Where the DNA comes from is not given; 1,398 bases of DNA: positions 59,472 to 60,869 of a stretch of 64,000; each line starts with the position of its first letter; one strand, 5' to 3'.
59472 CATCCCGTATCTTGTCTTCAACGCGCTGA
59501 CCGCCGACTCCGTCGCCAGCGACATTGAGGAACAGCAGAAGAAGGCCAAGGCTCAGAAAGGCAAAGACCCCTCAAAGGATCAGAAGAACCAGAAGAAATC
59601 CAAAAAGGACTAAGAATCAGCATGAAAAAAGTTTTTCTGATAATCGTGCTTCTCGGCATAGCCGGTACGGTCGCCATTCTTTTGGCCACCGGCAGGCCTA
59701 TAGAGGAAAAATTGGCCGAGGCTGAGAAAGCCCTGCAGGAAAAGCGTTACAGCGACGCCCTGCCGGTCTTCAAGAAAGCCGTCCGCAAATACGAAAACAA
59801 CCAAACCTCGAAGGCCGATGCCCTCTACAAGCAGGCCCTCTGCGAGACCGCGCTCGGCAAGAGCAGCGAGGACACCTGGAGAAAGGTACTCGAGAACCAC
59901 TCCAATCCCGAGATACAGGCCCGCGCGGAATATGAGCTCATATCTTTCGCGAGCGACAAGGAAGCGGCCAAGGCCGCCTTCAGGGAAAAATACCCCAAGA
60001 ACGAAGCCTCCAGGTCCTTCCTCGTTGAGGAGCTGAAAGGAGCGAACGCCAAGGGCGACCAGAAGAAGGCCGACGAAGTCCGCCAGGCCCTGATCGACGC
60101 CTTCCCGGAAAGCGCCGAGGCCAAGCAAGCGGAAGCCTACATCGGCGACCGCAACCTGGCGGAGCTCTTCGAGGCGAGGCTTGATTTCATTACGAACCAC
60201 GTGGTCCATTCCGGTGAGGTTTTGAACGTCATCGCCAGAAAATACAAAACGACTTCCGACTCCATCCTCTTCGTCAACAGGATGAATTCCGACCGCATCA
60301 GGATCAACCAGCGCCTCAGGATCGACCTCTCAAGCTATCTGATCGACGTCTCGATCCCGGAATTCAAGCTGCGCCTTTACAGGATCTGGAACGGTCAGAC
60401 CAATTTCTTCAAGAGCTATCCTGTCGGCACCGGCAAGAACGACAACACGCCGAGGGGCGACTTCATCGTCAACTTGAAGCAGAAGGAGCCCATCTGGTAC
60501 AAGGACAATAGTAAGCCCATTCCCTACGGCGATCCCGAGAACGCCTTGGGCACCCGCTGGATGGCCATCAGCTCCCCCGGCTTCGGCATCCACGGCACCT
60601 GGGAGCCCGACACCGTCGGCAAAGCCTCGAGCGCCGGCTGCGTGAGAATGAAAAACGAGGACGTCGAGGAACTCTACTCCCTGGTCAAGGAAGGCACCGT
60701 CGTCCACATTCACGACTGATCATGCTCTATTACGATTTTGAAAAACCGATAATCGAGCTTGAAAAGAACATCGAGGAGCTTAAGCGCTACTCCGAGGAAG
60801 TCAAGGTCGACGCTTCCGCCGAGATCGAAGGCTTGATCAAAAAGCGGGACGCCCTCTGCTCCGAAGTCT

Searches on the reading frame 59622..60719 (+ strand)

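Call 9: search_protein_families(library=pfam, proteins=[window:59622-60719:+], max_evalue=0.001)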
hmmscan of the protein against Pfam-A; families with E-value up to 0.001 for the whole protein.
window:59622-60719:+ (365 aa): 2 families
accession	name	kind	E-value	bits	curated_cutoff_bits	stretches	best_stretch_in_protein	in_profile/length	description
PF03734.19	YkuD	-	3.8e-21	76.6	23.4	1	239-363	2-146/146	L,D-transpeptidase catalytic domain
PF01476.26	LysM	-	1.1e-07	32.1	20.9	1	193-234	1-42/43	LysM domain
